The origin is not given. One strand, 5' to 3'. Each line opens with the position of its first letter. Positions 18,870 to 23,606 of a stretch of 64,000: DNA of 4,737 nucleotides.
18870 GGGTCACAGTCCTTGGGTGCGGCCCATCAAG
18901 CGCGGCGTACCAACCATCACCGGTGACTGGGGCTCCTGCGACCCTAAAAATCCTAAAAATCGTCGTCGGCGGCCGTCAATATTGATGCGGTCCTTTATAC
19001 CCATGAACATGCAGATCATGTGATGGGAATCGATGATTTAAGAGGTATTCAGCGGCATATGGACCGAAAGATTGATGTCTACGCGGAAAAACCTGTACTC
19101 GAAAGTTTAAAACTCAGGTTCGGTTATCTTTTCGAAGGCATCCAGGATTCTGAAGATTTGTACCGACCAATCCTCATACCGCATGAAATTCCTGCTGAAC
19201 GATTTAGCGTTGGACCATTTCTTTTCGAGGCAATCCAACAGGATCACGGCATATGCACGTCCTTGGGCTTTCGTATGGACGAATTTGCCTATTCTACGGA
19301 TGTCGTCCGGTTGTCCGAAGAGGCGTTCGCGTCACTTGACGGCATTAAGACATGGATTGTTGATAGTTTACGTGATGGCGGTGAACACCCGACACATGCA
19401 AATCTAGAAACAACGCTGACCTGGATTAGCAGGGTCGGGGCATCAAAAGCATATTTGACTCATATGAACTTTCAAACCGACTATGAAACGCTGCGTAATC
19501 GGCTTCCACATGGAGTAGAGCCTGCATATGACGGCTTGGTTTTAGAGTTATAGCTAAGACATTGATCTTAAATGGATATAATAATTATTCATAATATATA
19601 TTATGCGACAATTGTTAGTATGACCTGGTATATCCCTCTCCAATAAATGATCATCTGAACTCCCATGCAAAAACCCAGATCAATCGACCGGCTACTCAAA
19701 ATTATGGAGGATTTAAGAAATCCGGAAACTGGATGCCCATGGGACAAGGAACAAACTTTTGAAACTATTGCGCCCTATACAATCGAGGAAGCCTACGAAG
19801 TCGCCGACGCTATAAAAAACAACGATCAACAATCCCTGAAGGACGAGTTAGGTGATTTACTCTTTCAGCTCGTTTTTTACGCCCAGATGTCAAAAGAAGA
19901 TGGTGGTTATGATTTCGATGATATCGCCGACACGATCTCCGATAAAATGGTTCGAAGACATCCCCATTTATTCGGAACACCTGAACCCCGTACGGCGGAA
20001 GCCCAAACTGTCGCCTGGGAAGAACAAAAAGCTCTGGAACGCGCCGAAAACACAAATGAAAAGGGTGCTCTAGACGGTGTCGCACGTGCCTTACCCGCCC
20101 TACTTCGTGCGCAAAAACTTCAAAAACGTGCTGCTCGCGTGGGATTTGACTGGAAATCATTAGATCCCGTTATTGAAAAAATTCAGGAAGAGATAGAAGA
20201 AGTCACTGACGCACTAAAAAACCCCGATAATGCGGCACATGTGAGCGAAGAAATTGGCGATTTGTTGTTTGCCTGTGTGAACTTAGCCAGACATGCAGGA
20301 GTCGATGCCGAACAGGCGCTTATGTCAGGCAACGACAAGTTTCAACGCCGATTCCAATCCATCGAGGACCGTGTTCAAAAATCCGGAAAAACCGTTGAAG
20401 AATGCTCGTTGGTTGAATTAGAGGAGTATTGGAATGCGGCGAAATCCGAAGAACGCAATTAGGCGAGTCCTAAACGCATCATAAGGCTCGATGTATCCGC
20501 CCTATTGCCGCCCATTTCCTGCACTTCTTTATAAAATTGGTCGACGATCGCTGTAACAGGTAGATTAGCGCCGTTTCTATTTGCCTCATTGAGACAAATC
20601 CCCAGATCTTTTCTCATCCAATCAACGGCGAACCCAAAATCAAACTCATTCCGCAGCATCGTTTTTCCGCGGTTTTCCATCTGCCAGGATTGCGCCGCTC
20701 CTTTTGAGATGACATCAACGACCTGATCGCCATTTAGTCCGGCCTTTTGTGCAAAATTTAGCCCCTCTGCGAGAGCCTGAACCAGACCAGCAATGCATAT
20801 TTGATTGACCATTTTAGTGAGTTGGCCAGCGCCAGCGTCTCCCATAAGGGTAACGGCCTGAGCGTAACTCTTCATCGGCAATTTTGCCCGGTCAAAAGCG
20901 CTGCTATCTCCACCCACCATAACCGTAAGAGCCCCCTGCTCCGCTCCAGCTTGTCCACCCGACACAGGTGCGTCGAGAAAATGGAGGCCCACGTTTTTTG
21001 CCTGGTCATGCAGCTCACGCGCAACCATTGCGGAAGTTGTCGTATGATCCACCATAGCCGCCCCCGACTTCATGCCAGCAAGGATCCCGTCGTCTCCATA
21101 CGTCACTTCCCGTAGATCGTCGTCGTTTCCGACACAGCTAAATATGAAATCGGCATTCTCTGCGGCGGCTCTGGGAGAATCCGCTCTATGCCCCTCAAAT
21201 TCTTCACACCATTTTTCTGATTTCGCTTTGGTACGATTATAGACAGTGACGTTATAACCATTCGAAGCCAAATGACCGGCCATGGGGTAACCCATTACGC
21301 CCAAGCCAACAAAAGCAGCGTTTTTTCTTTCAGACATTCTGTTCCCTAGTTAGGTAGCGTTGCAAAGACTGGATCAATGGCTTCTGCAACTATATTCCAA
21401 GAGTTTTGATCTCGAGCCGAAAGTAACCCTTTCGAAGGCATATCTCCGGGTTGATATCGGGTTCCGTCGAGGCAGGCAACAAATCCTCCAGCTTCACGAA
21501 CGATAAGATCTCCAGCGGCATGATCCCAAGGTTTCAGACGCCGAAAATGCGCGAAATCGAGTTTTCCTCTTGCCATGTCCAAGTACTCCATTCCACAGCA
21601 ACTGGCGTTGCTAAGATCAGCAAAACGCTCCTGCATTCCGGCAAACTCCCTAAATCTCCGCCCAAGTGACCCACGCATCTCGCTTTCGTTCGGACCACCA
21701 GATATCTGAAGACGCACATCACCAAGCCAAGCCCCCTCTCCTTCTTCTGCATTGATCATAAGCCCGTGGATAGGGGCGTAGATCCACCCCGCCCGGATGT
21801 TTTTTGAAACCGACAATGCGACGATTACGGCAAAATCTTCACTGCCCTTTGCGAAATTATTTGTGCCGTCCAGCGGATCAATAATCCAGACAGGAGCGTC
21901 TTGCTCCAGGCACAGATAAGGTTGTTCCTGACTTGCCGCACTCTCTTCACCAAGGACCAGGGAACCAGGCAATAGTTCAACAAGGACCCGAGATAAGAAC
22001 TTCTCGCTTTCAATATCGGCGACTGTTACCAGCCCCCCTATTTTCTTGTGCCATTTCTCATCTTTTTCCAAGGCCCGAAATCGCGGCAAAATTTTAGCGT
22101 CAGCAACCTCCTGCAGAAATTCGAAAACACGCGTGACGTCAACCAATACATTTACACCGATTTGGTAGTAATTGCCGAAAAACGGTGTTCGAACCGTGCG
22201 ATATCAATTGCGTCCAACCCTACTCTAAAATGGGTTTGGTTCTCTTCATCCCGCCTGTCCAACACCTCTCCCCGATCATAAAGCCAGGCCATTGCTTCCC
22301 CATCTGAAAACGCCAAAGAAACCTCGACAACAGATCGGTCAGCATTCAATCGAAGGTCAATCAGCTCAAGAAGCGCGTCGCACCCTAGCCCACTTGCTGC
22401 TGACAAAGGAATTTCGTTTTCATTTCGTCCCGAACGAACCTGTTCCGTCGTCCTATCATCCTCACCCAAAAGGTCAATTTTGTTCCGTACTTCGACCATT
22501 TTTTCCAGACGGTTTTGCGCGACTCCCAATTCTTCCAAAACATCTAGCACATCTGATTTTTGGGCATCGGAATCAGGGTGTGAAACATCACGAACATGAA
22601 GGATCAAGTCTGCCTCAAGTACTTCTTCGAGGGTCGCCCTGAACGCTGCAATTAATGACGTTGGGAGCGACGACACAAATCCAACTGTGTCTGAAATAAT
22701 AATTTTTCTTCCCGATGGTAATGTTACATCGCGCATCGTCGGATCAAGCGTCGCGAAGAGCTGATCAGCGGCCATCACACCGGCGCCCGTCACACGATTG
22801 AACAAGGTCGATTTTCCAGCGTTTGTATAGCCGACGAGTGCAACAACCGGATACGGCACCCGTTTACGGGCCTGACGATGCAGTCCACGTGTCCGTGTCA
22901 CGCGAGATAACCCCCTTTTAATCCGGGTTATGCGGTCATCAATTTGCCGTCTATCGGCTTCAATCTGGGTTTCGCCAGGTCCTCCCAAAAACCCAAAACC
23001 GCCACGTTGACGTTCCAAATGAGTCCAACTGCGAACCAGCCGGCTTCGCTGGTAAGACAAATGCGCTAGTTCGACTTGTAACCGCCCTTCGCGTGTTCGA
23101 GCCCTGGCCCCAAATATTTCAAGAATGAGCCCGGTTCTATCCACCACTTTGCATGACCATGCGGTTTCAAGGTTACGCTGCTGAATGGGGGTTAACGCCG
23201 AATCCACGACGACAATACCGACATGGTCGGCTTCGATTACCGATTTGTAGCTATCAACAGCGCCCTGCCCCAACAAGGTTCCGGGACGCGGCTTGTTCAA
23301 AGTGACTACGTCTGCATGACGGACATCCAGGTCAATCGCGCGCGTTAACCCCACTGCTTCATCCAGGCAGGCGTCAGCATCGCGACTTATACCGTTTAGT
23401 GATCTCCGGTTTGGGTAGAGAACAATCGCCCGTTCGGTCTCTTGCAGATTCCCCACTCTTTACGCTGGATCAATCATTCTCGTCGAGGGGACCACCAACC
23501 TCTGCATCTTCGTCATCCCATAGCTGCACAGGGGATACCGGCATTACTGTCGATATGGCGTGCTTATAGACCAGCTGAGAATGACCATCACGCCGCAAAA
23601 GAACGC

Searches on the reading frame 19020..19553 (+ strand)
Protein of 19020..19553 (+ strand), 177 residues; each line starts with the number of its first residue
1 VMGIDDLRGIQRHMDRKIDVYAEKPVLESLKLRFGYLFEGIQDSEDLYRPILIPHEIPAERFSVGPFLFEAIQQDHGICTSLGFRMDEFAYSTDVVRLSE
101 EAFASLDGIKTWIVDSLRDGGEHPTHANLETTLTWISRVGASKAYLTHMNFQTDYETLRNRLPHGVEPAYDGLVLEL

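Call 63: search_protein_families(library=pfam, proteins=[window:19020-19553:+], max_evalue=0.001)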
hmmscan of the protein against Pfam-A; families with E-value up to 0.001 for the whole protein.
window:19020-19553:+ (177 aa): 1 family
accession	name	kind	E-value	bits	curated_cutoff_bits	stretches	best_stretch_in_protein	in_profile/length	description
PF12706.13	Lactamase_B_2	-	9e-18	65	27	1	3-149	46-200/200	Beta-lactamase superfamily domain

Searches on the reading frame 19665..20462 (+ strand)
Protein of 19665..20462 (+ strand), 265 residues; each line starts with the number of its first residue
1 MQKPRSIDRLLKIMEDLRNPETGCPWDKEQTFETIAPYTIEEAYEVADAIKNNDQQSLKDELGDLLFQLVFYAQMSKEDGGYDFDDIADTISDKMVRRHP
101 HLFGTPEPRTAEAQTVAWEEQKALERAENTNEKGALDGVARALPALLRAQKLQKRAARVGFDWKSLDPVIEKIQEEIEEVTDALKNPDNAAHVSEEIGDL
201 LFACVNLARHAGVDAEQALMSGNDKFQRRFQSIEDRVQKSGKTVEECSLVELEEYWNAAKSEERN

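Call 63: search_protein_families(library=pfam, proteins=[window:19665-20462:+], max_evalue=0.001)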
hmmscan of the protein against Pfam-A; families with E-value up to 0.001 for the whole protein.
window:19665-20462:+ (265 aa): 3 families
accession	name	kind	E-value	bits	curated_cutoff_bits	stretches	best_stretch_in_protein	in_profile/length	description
PF03819.22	MazG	-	1.2e-40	138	22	2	30-103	1-74/74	MazG nucleotide pyrophosphohydrolase domain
PF01503.22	PRA-PH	-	2.1e-14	54.1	21.3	2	164-218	23-78/86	Phosphoribosyl-ATP pyrophosphohydrolase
PF12643.12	MazG-like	-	1.6e-07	31.9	27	0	175-220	17-60/85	MazG-like family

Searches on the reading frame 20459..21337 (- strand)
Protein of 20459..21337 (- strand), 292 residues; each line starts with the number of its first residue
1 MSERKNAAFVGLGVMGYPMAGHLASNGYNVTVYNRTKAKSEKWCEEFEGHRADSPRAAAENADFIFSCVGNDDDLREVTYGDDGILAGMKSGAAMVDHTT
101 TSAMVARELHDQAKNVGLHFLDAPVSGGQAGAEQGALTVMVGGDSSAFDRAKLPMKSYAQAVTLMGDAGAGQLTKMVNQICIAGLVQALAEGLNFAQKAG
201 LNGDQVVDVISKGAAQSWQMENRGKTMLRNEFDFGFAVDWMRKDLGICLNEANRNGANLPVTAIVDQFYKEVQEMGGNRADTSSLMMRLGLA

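Call 63: search_protein_families(library=pfam, proteins=[window:20459-21337:-], max_evalue=0.001)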
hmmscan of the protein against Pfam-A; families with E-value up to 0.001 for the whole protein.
window:20459-21337:- (292 aa): 7 families
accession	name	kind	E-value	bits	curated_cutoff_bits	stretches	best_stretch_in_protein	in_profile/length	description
PF03446.21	NAD_binding_2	-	9.6e-51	172.4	21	1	8-166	3-161/161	NAD binding domain of 6-phosphogluconate dehydrogenase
PF14833.11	NAD_binding_11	-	2.1e-34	118.8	30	1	169-286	1-119/122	NAD-binding of NADP-dependent 3-hydroxyisobutyrate dehydrogenase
PF01488.26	Shikimate_DH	-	6.8e-08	33.1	24.3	1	4-72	12-86/138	Shikimate / quinate 5-dehydrogenase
PF03807.23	F420_oxidored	-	2.4e-07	31.7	21.6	1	8-69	3-67/94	NADP oxidoreductase coenzyme F420-dependent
PF02826.25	2-Hacid_dh_C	-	3.4e-06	27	25.1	1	4-109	36-137/178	D-isomer specific 2-hydroxyacid dehydrogenase, NAD binding domain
PF02737.24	3HCDH_N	-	1.9e-05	25.1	22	1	7-79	2-77/180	3-hydroxyacyl-CoA dehydrogenase, NAD binding domain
PF07991.19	KARI_N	-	0.00097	19.2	20.6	0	4-93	4-89/165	Acetohydroxy acid isomeroreductase, NADPH-binding domain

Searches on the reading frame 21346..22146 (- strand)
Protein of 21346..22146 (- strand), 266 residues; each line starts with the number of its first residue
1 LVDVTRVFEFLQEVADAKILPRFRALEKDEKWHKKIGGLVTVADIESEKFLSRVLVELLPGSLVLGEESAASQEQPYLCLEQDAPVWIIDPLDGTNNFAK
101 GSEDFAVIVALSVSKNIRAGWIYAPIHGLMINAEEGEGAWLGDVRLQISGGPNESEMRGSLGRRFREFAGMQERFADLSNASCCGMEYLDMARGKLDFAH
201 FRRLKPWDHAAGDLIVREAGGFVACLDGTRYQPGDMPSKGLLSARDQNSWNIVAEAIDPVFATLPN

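Call 63: search_protein_families(library=pfam, proteins=[window:21346-22146:-], max_evalue=0.001)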
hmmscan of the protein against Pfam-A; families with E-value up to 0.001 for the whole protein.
window:21346-22146:- (266 aa): 1 family
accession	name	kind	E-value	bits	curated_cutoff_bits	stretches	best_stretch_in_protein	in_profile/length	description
PF00459.30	Inositol_P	-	6e-46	157.5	27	1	12-245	13-254/271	Inositol monophosphatase family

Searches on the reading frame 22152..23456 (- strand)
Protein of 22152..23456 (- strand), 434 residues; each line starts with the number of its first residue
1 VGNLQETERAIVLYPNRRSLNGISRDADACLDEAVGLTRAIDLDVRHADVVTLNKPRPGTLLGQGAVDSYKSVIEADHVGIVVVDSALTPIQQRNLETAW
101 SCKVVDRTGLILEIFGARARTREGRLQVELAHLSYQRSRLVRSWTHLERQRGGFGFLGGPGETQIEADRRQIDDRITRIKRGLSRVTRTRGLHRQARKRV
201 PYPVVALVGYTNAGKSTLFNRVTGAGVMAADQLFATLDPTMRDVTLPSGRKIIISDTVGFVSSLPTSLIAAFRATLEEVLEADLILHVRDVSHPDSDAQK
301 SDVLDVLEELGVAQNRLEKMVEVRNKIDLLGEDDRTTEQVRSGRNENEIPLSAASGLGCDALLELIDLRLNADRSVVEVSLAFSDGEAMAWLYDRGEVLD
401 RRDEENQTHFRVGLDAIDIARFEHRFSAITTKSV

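Call 63: search_protein_families(library=pfam, proteins=[window:22152-23456:-], max_evalue=0.001)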
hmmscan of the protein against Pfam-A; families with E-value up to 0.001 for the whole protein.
window:22152-23456:- (434 aa): 5 families
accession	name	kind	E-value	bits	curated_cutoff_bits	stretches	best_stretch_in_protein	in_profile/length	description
PF16360.10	GTP-bdg_M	-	1.3e-28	99.8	29.5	1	118-197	1-79/79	GTP-binding GTPase Middle Region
PF13167.11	GTP-bdg_N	-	3.2e-23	82.6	25.4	1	30-115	3-88/89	GTP-binding GTPase N-terminal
PF01926.29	MMR_HSR1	-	1.4e-21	77.1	21.9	1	205-309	2-102/113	50S ribosome-binding GTPase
PF19275.4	HflX_C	-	1.5e-08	35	26.4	1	341-408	5-72/102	HflX C-terminal domain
PF02421.24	FeoB_N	-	9e-05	22.5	27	1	205-293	3-90/156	Ferrous iron transport protein B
